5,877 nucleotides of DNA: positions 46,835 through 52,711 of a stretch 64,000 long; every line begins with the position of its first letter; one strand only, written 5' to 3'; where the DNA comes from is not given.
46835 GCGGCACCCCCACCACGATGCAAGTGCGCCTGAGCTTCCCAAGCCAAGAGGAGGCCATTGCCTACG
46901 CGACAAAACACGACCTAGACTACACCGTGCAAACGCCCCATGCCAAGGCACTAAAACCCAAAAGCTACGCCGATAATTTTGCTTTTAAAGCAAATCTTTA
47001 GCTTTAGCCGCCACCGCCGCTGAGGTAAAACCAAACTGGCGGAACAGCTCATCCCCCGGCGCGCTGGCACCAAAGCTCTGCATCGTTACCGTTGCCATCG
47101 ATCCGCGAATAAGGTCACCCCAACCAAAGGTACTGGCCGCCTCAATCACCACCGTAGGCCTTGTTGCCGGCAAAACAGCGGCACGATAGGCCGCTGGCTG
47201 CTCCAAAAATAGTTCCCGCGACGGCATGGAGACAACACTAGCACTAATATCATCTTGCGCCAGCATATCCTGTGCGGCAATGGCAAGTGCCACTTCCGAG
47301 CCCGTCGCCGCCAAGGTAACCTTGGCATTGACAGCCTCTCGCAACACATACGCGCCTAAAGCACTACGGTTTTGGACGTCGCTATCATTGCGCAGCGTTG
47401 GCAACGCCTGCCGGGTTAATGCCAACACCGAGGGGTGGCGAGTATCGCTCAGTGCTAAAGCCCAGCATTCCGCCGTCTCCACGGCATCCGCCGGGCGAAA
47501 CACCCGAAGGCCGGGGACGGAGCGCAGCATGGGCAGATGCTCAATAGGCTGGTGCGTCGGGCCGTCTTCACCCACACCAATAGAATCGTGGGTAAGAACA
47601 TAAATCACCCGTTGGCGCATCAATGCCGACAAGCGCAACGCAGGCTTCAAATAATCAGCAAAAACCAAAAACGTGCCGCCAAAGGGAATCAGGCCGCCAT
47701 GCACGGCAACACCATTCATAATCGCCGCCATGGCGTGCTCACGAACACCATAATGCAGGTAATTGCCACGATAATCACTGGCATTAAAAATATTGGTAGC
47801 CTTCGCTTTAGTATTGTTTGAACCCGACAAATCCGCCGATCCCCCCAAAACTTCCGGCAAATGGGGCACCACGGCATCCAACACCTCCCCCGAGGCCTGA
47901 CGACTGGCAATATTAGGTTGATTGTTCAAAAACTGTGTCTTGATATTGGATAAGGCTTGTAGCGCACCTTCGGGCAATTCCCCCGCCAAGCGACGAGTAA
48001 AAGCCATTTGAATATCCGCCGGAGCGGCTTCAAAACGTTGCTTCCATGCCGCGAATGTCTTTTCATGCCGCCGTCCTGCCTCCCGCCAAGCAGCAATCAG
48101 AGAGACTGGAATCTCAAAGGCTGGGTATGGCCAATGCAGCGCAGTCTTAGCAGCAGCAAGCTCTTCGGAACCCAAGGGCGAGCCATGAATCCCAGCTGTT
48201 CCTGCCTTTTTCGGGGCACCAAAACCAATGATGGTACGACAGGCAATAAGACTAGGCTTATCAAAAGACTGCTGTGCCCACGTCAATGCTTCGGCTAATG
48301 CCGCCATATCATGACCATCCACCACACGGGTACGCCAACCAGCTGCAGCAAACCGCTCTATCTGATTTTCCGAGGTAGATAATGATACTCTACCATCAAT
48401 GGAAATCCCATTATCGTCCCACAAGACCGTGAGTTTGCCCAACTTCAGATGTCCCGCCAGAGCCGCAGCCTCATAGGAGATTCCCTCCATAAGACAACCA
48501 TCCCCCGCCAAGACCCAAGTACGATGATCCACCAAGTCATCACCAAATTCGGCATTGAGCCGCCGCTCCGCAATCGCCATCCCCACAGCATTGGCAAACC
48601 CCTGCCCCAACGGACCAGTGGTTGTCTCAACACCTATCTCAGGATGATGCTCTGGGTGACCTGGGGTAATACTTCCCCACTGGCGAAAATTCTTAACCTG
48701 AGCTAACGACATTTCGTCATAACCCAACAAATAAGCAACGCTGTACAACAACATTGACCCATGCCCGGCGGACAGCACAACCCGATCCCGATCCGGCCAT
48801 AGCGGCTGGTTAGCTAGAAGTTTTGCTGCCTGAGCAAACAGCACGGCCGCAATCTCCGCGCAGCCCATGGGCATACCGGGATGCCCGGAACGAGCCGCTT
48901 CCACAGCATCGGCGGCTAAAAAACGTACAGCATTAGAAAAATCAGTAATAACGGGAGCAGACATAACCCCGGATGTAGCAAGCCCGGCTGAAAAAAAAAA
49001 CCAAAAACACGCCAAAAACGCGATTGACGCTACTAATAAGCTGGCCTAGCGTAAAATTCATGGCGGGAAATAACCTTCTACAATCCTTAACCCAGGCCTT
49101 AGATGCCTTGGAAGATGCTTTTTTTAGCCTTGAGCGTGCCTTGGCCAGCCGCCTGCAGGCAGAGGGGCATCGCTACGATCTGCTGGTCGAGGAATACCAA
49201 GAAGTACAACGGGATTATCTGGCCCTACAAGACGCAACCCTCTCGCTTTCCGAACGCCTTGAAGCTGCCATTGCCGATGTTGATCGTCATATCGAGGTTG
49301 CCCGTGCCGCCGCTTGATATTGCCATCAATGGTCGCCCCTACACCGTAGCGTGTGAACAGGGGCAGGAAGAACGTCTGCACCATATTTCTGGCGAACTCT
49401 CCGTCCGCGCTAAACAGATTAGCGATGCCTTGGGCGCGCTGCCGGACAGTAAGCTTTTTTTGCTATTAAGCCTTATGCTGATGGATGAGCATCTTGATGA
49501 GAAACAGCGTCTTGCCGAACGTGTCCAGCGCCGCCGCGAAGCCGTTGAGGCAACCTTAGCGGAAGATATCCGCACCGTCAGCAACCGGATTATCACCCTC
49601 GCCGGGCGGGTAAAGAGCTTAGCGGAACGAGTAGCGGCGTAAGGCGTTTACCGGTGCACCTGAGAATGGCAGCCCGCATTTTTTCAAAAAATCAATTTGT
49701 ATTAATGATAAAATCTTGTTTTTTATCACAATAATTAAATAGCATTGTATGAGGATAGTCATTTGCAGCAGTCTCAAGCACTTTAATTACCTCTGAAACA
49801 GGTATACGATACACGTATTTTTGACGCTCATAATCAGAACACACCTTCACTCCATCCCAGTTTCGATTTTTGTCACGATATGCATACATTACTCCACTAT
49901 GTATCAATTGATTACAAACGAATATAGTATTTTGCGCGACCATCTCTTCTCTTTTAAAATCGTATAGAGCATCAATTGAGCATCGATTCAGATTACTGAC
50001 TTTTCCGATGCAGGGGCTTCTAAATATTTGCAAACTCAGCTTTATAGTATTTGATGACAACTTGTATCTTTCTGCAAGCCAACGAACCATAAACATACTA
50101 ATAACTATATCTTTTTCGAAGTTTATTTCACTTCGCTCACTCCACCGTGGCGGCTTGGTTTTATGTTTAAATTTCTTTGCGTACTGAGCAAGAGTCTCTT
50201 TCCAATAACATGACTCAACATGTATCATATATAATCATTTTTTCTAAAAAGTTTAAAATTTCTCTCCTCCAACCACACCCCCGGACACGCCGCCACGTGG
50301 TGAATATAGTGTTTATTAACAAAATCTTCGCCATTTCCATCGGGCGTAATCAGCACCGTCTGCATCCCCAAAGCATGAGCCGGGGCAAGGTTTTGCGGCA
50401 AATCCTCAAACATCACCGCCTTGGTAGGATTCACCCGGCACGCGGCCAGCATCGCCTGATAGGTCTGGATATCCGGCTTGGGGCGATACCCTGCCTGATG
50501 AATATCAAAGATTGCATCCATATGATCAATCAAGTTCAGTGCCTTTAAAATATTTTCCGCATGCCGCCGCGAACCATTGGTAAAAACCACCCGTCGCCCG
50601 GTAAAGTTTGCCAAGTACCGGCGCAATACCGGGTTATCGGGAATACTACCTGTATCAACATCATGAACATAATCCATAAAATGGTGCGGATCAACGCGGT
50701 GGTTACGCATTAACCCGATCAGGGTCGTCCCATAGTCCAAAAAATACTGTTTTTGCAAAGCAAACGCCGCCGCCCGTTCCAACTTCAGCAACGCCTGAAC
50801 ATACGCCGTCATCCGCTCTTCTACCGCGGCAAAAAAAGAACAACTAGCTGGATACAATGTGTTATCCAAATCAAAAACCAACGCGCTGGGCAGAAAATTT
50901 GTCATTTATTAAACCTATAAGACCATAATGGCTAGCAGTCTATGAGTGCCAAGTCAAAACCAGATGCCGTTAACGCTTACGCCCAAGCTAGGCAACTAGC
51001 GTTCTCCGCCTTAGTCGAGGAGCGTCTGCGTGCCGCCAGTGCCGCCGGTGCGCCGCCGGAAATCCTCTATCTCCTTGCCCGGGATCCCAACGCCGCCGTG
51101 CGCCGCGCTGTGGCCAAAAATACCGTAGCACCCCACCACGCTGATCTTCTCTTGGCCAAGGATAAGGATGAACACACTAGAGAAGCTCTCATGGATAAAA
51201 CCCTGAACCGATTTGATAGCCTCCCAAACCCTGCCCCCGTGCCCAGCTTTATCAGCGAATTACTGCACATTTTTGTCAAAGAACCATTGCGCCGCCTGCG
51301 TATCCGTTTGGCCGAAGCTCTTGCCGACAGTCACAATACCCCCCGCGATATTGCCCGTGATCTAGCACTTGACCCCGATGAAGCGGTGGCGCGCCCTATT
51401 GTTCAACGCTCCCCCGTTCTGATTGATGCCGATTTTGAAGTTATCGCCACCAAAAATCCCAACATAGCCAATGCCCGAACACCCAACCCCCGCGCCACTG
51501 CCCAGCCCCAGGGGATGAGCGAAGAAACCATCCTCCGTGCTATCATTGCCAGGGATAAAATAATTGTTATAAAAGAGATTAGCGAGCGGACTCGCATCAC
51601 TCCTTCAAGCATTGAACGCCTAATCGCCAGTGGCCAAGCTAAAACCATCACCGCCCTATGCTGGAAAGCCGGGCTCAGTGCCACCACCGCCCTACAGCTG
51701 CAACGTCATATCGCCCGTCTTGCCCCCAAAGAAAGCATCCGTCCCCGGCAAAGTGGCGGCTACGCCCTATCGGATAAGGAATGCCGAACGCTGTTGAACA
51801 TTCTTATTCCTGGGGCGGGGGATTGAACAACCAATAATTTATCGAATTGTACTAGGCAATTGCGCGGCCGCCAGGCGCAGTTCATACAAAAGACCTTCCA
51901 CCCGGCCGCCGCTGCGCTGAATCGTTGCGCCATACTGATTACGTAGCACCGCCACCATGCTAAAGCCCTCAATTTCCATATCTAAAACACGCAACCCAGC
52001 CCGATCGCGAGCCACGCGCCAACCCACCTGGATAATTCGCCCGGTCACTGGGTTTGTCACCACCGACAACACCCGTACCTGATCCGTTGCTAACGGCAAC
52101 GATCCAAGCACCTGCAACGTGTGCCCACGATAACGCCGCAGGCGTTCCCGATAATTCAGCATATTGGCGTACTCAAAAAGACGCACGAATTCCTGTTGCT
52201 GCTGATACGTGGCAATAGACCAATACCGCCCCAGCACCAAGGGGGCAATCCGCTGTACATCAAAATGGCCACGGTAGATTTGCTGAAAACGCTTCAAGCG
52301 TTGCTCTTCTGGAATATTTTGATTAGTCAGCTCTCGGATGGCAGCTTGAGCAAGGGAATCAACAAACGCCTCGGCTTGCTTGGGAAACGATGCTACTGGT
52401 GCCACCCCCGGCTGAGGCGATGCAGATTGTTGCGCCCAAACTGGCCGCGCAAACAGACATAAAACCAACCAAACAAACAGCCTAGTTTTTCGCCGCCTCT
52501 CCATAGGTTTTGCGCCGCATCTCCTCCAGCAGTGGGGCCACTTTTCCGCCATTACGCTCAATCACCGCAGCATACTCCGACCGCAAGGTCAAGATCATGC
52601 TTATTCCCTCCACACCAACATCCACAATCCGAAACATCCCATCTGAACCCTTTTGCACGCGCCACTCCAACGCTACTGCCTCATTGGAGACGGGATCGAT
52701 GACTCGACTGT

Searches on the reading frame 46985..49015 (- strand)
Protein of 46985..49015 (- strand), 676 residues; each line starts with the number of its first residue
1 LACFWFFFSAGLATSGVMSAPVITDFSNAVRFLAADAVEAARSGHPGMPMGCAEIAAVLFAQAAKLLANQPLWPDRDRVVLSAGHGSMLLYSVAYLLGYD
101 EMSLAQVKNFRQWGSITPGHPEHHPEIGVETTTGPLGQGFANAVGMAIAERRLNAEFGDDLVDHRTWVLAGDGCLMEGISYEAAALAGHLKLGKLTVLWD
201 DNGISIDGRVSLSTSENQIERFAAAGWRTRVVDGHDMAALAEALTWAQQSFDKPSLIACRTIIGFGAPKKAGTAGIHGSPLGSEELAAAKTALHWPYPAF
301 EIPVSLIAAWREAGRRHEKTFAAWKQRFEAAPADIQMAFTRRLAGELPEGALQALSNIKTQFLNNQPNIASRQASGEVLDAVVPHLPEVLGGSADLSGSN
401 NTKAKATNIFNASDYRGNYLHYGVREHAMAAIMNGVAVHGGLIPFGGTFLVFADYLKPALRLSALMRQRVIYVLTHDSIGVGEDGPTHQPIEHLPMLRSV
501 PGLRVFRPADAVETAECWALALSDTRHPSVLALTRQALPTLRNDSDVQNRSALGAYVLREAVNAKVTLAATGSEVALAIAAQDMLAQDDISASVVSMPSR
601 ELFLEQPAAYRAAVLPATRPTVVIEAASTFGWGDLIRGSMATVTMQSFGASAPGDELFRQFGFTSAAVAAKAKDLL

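Call 43: search_protein_families(library=pfam, proteins=[window:46985-49015:-], max_evalue=0.001)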
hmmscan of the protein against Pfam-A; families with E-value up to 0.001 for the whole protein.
window:46985-49015:- (676 aa): 6 families
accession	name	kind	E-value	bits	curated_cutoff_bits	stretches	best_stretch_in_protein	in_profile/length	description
PF00456.26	Transketolase_N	-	1.7e-121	405.7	22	1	27-348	6-334/334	Transketolase, thiamine diphosphate binding domain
PF02779.29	Transket_pyr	-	2.3e-57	193.9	27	1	369-539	3-173/174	Transketolase, pyrimidine binding domain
PF22613.1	Transketolase_C_1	-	1e-35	122.8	27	1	554-664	1-113/113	Transketolase-like TK C-terminal domain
PF02780.25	Transketolase_C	-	1.6e-08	34.9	25.9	1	559-667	5-123/124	Transketolase, C-terminal domain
PF13292.11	DXP_synthase_N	-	2.4e-05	24.2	21.2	0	108-210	86-179/274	1-deoxy-D-xylulose-5-phosphate synthase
PF00676.26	E1_dh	-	7.1e-05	22.3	22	1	126-260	93-223/300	Dehydrogenase E1 component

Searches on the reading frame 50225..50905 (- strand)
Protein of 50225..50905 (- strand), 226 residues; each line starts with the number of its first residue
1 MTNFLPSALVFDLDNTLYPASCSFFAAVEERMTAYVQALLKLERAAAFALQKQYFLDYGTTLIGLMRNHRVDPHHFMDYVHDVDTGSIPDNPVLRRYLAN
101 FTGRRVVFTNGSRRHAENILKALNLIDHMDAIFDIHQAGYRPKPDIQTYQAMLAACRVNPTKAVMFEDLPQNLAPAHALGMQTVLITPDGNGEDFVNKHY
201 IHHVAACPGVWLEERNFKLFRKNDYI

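Call 82: search_protein_families(library=pfam, proteins=[window:50225-50905:-], max_evalue=0.001)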
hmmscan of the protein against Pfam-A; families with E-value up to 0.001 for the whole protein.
window:50225-50905:- (226 aa): 3 families
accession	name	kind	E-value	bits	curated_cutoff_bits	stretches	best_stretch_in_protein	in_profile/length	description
PF00702.32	Hydrolase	-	8.6e-13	49.5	26.4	1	8-180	3-191/191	haloacid dehalogenase-like hydrolase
PF13419.12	HAD_2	-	7.6e-11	42.9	23.8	1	10-185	2-177/178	Haloacid dehalogenase-like hydrolase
PF12689.13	Acid_PPase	-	3.3e-05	24.3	27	0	5-24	2-21/169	Acid Phosphatase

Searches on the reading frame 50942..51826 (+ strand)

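Call 43: search_protein_families(library=pfam, proteins=[window:50942-51826:+], max_evalue=0.001)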
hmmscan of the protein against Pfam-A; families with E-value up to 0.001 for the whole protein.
window:50942-51826:+ (294 aa): 1 family
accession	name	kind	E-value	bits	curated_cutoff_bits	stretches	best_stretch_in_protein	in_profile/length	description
PF10098.14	DUF2336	-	9.4e-10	38.8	34.6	1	123-262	84-231/262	Uncharacterised protein conserved in bacteria (DUF2336)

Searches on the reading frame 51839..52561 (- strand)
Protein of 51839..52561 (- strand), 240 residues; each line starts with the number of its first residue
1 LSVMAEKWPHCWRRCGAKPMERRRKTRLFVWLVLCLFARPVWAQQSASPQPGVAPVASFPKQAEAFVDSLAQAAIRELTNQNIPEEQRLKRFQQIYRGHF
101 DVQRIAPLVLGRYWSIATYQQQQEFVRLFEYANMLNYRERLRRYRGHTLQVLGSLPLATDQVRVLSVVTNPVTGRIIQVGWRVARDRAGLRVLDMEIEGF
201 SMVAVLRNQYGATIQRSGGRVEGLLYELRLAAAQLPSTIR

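Call 82: search_protein_families(library=pfam, proteins=[window:51839-52561:-], max_evalue=0.001)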
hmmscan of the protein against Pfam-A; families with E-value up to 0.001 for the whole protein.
window:51839-52561:- (240 aa): 1 family
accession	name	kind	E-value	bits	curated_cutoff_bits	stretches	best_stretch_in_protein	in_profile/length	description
PF05494.18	MlaC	-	9.5e-30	104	26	1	71-229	4-165/166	MlaC protein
